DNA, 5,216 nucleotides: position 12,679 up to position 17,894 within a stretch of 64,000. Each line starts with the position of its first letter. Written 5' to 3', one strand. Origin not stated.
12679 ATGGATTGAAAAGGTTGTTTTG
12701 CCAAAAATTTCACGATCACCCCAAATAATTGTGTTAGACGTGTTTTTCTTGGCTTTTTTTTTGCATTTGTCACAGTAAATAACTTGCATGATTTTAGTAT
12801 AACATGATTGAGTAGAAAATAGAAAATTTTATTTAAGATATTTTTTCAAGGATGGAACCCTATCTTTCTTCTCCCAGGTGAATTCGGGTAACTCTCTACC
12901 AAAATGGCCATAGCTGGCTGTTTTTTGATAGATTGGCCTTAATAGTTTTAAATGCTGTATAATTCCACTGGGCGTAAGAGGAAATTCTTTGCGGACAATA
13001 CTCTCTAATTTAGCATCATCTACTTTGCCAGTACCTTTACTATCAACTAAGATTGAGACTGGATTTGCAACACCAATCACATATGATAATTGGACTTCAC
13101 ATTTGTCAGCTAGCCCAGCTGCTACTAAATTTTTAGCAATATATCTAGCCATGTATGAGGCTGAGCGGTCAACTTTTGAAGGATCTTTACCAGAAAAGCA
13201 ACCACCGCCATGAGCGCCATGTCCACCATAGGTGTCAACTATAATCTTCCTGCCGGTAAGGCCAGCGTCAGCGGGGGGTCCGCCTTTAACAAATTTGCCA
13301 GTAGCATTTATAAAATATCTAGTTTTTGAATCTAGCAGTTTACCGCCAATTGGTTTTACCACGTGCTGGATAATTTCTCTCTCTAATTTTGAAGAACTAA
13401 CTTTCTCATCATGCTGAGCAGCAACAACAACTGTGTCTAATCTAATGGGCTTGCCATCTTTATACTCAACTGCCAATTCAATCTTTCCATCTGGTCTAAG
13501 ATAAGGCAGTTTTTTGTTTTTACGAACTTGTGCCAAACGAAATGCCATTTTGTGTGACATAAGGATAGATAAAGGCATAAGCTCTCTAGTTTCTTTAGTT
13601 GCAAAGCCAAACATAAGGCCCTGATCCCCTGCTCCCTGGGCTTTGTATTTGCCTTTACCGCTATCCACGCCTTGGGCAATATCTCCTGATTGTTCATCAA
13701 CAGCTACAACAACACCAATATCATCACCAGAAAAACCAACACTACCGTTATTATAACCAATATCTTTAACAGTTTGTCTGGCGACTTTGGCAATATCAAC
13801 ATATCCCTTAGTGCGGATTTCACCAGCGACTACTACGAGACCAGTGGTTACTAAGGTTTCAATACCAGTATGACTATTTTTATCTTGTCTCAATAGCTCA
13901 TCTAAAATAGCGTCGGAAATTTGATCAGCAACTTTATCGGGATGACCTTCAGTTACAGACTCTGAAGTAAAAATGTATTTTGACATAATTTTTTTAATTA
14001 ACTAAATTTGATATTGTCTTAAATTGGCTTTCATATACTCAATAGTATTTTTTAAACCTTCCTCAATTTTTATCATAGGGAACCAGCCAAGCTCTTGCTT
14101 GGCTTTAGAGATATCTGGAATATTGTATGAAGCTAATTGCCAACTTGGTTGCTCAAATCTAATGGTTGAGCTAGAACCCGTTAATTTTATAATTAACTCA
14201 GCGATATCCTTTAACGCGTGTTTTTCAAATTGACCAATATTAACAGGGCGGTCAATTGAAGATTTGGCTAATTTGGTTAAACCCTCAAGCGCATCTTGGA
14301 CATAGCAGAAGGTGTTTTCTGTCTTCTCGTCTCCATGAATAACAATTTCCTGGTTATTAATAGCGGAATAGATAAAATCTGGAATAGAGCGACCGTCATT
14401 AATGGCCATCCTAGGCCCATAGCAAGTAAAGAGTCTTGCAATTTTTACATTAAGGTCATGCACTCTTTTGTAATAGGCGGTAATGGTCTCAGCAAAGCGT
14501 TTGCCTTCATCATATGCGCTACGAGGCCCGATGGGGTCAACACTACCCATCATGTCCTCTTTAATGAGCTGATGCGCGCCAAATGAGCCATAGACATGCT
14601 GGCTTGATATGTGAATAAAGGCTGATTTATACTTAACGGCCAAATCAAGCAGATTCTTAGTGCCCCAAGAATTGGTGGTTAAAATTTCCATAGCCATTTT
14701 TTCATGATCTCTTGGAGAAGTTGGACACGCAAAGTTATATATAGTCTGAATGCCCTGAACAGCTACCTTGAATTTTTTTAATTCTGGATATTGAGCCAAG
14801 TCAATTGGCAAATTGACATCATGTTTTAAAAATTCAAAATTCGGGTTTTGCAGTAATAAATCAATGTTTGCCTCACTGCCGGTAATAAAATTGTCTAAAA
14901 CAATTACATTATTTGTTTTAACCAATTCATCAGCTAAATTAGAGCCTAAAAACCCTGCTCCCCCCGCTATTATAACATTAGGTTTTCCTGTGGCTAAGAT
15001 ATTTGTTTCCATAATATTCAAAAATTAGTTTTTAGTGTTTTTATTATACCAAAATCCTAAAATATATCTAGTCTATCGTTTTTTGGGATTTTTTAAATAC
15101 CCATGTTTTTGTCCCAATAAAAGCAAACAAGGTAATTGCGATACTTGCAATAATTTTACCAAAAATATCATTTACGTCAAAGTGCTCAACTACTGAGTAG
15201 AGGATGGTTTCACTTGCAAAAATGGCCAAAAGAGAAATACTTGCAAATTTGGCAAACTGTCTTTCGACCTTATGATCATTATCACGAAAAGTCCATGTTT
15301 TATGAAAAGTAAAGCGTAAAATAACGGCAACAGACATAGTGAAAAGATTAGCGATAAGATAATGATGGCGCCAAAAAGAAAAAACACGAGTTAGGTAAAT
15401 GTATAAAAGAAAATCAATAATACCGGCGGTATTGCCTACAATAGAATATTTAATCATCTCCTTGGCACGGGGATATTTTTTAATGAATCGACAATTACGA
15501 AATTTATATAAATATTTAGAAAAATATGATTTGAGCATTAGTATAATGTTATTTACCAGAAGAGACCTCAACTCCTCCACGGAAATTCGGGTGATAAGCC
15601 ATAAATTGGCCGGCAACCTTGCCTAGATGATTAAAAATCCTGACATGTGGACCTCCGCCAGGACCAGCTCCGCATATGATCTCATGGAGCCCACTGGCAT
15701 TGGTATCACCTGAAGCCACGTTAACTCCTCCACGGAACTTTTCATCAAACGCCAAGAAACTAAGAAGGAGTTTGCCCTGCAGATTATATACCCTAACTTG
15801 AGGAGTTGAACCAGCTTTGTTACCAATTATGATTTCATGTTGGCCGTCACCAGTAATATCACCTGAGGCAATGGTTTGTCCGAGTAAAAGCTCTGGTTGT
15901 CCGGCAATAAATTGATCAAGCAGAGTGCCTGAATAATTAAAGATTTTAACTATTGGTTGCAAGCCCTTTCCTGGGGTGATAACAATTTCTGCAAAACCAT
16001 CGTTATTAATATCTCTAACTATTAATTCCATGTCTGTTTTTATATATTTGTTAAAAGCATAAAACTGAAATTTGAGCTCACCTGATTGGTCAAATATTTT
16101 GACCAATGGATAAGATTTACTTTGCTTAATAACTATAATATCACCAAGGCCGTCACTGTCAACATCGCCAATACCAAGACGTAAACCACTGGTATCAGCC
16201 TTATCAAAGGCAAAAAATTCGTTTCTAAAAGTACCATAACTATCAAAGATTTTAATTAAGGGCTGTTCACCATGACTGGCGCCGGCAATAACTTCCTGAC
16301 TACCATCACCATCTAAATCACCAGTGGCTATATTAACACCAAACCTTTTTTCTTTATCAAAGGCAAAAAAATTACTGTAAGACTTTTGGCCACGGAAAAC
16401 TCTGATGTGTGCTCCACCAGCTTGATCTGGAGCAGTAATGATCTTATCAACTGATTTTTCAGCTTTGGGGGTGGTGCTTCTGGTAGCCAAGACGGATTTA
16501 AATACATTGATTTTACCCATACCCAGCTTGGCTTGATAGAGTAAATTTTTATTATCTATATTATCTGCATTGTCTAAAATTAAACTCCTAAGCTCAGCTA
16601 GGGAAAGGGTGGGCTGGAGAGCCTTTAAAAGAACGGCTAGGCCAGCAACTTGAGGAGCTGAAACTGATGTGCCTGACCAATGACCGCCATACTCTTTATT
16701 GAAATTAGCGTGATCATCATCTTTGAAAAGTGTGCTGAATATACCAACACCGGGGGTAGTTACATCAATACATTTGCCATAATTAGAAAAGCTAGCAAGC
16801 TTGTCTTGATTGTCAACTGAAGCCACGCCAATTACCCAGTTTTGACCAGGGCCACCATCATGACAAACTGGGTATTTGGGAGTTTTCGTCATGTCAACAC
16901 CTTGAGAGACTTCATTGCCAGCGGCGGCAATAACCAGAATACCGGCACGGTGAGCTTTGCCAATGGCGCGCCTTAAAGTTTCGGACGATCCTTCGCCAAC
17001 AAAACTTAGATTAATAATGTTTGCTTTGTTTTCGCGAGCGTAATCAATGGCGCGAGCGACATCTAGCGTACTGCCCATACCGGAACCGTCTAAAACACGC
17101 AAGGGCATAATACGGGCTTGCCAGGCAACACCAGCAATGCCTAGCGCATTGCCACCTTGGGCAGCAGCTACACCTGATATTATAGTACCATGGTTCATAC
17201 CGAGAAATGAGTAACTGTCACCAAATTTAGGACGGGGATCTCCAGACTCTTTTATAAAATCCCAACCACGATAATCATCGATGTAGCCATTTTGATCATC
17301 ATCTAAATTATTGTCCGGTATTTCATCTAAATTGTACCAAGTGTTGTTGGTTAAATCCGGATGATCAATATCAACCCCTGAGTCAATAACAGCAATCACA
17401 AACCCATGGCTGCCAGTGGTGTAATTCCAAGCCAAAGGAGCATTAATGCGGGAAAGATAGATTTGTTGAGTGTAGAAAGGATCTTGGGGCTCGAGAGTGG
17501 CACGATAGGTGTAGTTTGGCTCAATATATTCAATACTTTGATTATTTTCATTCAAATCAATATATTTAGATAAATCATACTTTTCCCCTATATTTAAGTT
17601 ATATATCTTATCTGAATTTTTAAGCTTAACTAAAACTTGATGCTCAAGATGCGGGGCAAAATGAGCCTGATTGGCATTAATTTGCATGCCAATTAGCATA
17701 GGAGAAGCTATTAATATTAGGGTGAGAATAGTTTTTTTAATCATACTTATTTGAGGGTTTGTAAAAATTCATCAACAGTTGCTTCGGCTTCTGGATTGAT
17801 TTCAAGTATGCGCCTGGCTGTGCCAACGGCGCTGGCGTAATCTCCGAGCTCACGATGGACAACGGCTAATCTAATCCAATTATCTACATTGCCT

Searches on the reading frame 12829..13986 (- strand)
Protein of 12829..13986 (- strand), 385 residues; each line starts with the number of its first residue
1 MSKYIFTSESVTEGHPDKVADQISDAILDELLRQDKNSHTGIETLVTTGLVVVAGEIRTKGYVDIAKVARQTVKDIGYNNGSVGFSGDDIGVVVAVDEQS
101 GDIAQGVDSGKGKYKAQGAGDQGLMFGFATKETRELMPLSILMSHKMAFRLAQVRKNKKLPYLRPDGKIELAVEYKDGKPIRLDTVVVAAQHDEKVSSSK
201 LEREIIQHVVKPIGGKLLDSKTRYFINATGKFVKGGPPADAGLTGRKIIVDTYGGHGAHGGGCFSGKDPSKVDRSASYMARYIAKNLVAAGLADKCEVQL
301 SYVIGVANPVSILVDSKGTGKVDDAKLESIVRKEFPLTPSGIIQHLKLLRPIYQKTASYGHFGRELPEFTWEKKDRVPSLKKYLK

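Call 16: search_protein_families(library=pfam, proteins=[window:12829-13986:-], max_evalue=0.001)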
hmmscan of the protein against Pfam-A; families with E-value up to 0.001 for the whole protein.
window:12829-13986:- (385 aa): 3 families
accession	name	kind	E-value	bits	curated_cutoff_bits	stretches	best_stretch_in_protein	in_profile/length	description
PF02773.21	S-AdoMet_synt_C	-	2.7e-66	222.1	25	1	235-373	2-138/138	S-adenosylmethionine synthetase, C-terminal domain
PF02772.21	S-AdoMet_synt_M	-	3.2e-42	143.9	29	1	117-232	2-120/120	S-adenosylmethionine synthetase, central domain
PF00438.25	S-AdoMet_synt_N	-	5.3e-40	136.4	33.1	1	3-100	1-98/99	S-adenosylmethionine synthetase, N-terminal domain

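Call 25: find_related_loci(query=window:12829-13986:-, collection=genome_contigs, flank=10000)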
Query window:12829-13986:- (385 aa) in genome_contigs; peptide patterns used: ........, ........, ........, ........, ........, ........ (x = any residue, [..] = any of these).
600 stretches matched a pattern (row limit reached: there are more); 600 encode a relative of the query (tblastn E <= 1e-3); the best 80 are kept; 80 distinct loci.
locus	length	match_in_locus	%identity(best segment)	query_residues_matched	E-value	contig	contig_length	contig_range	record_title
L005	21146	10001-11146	71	1-382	0e+0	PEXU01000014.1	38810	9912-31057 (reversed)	MAG: Candidatus Kerfeldbacteria bacterium CG08_land_8_20_14_0_20_40_16 CG08_land_8_20_14_0.20_scaffold_216_c, whole geno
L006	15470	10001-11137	62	3-382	6e-159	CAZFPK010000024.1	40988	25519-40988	MAG TPA_asm: uncultured Candidatus Cloacimonadota bacterium isolate SRP077602_co5_585 genome assembly, contig: NODE_4604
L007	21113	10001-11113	60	5-381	6e-155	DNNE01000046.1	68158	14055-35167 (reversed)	MAG TPA_asm: Blastocatellia bacterium isolate UBA11740 contig_1751, whole genome shotgun sequence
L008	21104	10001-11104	59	6-381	1e-152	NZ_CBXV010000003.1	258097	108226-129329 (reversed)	Pyrinomonas methylaliphatogenes strain K22, whole genome shotgun sequence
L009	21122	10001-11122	59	3-382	2e-152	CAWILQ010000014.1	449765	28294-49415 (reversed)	MAG: Candidatus Acidoferrales bacterium isolate MFD03346.bin.1.144 genome assembly, contig: contig_14895, whole genome s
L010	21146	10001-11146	59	4-384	6e-152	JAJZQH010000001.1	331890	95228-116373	MAG: bacterium isolate SKS1.bin41 NODE_11_length_331890_cov_12.505789, whole genome shotgun sequence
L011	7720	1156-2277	61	4-382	9e-152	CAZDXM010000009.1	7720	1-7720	MAG TPA_asm: uncultured Thermodesulfovibrio sp. isolate SRP231805_co4_16 genome assembly, contig: k141_50861, whole geno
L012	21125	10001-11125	61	3-382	3e-151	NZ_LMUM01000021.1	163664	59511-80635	Acidobacterium sp. S8 NODE_40_length_163606_cov_9.745895, whole genome shotgun sequence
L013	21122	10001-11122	59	3-382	2e-151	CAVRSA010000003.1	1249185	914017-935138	MAG: Candidatus Acidoferrales bacterium isolate MFD04540.bin.1.88 genome assembly, contig: contig_18330, whole genome sh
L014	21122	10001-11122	62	4-382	4e-151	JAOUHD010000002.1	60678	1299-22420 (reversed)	MAG: Nitrospira sp. isolate 4_1_May_SF_Bin53 4_1_May_SF_Bin53_scaffold_134_c2, whole genome shotgun sequence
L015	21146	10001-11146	59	1-384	3e-153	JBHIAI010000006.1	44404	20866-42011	MAG: Fidelibacterota bacterium isolate K_2_bin.9 NODE_231_length_44404_cov_5.227266, whole genome shotgun sequence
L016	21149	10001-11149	57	1-382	2e-150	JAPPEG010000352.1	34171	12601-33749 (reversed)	MAG: Gemmatimonadota bacterium isolate IRC4_bin_45 NODE_1023_length_34171_cov_24.4697, whole genome shotgun sequence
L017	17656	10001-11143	59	3-382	4e-150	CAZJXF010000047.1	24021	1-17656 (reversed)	MAG TPA_asm: uncultured Desulfatirhabdium sp. isolate binchicken_co135_1 genome assembly, contig: NODE_3673_length_24021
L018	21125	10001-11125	61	3-382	8e-150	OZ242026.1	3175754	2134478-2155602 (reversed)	MAG: Nitrospirales bacterium isolate ad4af3c8-44ab-4a5f-8523-14f9326d4af7 genome assembly, chromosome: 1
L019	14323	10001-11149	58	1-382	2e-149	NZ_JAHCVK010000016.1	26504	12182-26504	Geomobilimonas luticola strain JCM 17780 NODE_16_length_26504_cov_215.731487, whole genome shotgun sequence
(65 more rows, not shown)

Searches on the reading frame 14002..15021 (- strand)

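Call 16: search_protein_families(library=pfam, proteins=[window:14002-15021:-], max_evalue=0.001)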
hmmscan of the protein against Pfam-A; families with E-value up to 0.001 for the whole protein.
window:14002-15021:- (339 aa): 6 families
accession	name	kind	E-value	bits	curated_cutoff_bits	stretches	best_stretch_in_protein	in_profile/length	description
PF16363.11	GDP_Man_Dehyd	-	6.8e-37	128.1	27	1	18-325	2-331/332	GDP-mannose 4,6 dehydratase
PF01370.27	Epimerase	-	3.8e-34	118.6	20.9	1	16-263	1-240/240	NAD dependent epimerase/dehydratase family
PF01073.25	3Beta_HSD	-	1.9e-10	40.7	22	1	17-201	1-175/280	3-beta hydroxysteroid dehydrogenase/isomerase family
PF07993.18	NAD_binding_4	-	1e-08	35.1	20.1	1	85-226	83-235/258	Male sterility protein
PF02719.21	Polysacc_synt_2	-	2.3e-07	30.7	20.2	1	16-142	1-130/293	Polysaccharide biosynthesis protein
PF04321.23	RmlD_sub_bind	-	2.2e-06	27.4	27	1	15-186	2-141/287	RmlD substrate binding domain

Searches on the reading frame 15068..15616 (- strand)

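Call 16: search_protein_families(library=pfam, proteins=[window:15068-15616:-], max_evalue=0.001)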
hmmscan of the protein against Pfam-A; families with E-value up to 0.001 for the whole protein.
window:15068-15616:- (182 aa): 1 family
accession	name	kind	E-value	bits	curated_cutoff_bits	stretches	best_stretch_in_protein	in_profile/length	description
PF04138.20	GtrA_DPMS_TM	-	4.3e-20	72.5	26.1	1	56-174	1-117/117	GtrA/DPMS, transmembrane domain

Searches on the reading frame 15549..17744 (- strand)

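Call 16: search_protein_families(library=pfam, proteins=[window:15549-17744:-], max_evalue=0.001)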
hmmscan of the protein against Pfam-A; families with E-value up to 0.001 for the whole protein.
window:15549-17744:- (731 aa): 4 families
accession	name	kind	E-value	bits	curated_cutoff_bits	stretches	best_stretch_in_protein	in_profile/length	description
PF00082.27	Peptidase_S8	-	8.1e-48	163.6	21.8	1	113-399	2-279/288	Subtilase family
PF01839.29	FG-GAP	-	9.3e-17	61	22.1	2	468-492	1-25/37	FG-GAP repeat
PF13517.12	FG-GAP_3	-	3.8e-12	47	26.9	2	527-589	1-61/61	FG-GAP-like repeat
PF25292.1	Beta-prop_CGLA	-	0.0005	20.1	26.8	0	625-665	34-71/316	Lambda-carrageenase beta-propeller domain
